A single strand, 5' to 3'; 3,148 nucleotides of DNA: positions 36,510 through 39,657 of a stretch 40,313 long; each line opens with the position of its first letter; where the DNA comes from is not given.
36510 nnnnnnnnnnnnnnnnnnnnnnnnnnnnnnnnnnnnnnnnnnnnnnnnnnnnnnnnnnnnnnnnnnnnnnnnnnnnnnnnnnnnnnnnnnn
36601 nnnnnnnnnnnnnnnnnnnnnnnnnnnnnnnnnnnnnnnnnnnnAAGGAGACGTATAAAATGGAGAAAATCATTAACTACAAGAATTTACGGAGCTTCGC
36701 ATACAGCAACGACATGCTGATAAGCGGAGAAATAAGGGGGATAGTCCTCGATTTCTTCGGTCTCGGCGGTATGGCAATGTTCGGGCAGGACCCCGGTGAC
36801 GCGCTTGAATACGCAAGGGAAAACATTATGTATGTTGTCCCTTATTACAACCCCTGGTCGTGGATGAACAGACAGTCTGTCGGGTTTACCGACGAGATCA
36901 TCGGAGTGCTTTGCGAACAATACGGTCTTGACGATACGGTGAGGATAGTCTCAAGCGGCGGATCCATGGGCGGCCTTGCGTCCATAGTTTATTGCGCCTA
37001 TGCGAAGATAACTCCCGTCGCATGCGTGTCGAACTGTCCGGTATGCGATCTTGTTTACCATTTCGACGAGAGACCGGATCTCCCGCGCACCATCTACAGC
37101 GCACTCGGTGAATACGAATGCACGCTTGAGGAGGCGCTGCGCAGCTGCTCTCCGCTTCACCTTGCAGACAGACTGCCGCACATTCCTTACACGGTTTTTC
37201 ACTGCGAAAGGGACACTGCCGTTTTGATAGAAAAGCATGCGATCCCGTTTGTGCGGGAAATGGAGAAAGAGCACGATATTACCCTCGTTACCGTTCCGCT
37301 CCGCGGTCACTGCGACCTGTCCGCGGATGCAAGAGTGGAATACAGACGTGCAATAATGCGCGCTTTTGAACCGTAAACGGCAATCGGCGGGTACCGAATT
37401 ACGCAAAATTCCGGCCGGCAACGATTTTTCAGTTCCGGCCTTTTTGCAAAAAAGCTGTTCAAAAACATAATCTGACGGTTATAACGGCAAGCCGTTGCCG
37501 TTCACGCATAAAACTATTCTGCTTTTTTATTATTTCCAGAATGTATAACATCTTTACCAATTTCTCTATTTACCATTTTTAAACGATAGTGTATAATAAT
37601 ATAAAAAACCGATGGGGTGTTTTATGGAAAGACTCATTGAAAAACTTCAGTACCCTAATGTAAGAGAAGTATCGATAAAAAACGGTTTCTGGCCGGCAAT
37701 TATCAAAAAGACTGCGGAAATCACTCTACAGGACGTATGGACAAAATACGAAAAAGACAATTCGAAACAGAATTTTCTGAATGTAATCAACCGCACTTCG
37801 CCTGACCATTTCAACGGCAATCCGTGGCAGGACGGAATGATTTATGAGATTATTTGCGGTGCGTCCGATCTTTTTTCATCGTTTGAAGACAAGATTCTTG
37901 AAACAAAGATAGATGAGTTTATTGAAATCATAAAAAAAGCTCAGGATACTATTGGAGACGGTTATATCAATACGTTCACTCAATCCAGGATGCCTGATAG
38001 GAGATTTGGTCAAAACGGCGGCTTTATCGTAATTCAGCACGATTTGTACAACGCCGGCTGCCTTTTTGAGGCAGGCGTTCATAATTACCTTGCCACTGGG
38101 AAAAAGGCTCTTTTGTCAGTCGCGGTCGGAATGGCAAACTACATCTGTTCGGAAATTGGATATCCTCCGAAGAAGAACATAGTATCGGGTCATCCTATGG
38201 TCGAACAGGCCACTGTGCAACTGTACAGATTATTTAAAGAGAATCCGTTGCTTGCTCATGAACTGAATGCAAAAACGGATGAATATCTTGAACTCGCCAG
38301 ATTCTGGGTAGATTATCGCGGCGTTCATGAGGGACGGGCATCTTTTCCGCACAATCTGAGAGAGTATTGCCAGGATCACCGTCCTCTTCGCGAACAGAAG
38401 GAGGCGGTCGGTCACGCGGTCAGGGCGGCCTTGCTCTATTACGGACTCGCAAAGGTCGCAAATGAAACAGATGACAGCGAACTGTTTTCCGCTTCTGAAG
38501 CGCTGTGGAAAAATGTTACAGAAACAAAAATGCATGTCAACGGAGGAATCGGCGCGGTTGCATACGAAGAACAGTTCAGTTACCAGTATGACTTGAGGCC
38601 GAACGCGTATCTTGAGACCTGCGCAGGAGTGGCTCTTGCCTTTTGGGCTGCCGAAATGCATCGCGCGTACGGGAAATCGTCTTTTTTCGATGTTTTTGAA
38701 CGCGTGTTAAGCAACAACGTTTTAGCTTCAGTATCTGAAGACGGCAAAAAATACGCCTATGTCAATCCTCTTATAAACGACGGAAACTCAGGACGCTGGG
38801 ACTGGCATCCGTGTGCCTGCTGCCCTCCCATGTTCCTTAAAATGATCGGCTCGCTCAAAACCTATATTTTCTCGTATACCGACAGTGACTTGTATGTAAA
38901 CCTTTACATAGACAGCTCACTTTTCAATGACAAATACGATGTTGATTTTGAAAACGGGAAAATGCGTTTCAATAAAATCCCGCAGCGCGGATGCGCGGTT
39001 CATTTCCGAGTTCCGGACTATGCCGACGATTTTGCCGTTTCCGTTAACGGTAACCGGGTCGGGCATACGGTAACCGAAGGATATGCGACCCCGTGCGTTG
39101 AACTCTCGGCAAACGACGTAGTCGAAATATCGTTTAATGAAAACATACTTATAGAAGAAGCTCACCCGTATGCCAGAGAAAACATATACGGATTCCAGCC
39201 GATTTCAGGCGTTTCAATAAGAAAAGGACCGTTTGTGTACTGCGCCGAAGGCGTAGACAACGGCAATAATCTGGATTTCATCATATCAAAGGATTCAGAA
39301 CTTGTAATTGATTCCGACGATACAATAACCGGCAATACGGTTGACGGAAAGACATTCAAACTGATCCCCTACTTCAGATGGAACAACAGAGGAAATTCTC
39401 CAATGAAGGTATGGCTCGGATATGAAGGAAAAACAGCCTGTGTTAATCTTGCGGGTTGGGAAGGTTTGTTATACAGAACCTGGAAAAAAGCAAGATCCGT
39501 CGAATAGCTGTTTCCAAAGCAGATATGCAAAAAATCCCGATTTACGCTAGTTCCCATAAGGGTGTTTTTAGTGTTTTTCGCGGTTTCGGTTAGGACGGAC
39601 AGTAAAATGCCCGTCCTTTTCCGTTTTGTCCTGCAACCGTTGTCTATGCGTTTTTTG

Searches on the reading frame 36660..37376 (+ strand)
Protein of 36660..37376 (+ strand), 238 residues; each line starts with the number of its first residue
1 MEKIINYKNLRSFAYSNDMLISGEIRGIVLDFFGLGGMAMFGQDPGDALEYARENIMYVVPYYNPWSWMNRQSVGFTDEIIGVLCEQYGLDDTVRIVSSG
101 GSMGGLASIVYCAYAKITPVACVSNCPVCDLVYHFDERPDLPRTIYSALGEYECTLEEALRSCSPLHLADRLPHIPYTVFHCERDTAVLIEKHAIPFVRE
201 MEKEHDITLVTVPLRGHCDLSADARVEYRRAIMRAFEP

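Call 23: search_protein_families(library=pfam, proteins=[window:36660-37376:+], max_evalue=0.001)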
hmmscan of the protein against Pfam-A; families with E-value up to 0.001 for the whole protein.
window:36660-37376:+ (238 aa): 1 family
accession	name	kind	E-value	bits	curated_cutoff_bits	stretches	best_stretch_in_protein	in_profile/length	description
PF00326.27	Peptidase_S9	-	2.2e-05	24.5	22.6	1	85-230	56-199/213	Prolyl oligopeptidase family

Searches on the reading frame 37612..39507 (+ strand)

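Call 23: search_protein_families(library=pfam, proteins=[window:37612-39507:+], max_evalue=0.001)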
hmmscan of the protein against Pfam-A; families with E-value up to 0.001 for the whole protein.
window:37612-39507:+ (631 aa): 3 families
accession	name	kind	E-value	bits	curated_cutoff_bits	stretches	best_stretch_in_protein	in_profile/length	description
PF07944.18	Beta-AFase-like_GH127_cat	-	1.5e-82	278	24.9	1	19-415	1-374/376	Beta-L-arabinofuranosidase, GH127 catalytic domain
PF20737.2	Glyco_hydro127C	-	2.7e-17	62.7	23.7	1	533-602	16-70/71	Glycoside hydrolase family 127 C-terminal domain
PF20736.2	Glyco_hydro127M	-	1.1e-05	25.8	24.2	1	427-508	2-93/95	Beta-L-arabinofuranosidase, GH127 middle domain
